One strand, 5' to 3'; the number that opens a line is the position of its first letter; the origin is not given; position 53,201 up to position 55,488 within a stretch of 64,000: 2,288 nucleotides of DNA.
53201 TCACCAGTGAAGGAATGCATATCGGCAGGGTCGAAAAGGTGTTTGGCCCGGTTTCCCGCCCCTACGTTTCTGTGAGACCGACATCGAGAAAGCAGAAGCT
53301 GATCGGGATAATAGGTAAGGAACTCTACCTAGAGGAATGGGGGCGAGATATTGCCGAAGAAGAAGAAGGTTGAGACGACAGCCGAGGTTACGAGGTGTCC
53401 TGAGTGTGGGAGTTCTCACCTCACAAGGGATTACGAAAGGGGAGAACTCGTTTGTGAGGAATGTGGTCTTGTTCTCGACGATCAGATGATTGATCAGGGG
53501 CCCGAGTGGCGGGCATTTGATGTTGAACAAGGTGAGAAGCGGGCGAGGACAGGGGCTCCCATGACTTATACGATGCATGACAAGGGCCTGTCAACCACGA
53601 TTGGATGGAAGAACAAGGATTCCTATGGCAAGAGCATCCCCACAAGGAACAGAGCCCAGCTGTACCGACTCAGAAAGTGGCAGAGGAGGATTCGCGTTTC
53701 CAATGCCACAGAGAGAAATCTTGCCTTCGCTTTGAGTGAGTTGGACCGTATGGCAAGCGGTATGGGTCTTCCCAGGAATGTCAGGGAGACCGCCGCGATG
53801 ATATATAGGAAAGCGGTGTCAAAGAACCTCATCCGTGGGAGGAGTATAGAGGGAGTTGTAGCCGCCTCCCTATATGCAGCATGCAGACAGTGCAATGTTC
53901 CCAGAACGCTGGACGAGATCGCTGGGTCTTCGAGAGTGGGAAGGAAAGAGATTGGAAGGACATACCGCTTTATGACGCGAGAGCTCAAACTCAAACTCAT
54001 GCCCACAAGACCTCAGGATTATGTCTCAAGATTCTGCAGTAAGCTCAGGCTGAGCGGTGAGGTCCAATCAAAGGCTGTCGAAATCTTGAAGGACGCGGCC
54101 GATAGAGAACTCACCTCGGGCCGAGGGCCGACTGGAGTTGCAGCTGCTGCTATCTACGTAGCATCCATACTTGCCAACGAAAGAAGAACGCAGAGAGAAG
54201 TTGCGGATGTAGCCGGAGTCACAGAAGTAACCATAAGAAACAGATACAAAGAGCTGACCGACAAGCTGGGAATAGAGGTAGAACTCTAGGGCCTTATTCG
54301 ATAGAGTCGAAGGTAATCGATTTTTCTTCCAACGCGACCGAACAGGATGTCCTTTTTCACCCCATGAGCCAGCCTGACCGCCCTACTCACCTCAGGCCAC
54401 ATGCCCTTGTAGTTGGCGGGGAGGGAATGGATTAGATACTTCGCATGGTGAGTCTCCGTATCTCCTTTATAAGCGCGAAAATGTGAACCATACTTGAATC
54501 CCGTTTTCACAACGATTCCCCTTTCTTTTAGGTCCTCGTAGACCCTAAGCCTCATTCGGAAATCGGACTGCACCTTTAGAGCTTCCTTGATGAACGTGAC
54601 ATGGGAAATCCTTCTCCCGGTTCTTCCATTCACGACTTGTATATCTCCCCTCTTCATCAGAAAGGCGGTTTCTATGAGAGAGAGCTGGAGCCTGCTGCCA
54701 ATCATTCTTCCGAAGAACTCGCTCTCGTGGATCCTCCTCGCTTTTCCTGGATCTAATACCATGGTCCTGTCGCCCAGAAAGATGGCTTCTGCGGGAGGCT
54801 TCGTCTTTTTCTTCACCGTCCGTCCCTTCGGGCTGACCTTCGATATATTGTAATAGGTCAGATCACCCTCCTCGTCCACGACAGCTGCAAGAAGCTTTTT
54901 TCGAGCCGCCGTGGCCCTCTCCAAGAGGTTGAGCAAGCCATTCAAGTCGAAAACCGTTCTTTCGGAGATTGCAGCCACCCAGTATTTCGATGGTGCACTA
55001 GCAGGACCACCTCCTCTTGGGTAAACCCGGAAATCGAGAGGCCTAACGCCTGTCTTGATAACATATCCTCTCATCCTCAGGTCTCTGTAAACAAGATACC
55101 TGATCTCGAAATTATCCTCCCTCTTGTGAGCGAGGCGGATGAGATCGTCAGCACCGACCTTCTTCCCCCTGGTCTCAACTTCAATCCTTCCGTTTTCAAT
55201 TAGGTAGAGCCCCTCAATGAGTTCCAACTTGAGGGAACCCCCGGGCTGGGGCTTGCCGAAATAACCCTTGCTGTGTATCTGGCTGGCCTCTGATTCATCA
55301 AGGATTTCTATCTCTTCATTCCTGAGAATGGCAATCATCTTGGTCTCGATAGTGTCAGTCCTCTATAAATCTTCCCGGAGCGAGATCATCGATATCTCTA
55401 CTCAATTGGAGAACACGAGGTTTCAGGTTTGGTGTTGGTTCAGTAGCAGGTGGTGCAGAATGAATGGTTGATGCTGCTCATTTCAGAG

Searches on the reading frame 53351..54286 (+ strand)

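Call 10: search_protein_families(library=pfam, proteins=[window:53351-54286:+], max_evalue=0.001)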
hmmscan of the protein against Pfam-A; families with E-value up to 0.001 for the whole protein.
window:53351-54286:+ (312 aa): 2 families
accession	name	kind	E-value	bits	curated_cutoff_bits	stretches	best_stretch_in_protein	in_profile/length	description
PF00382.24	TFIIB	-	1e-51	173.3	23.6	2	219-304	6-91/92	Transcription factor TFIIB repeat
PF08271.17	Zn_Ribbon_TF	-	8.7e-21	73.6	29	1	15-56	2-43/43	TFIIB zinc-binding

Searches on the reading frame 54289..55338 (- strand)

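Call 88: search_protein_families(library=pfam, proteins=[window:54289-55338:-], max_evalue=0.001)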
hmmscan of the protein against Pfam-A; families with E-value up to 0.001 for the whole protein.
window:54289-55338:- (350 aa): 3 families
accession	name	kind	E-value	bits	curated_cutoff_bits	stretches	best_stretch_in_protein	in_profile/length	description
PF01974.23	tRNA_int_endo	-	9.5e-46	154.3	27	2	260-336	1-77/85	tRNA intron endonuclease, catalytic C-terminal domain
PF02778.19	tRNA_int_endo_N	-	3.7e-33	113.3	21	2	184-246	2-63/67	tRNA intron endonuclease, N-terminal domain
PF12928.12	tRNA_int_end_N2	-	1.3e-05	25.6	24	0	23-54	39-67/69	tRNA-splicing endonuclease subunit sen54 N-term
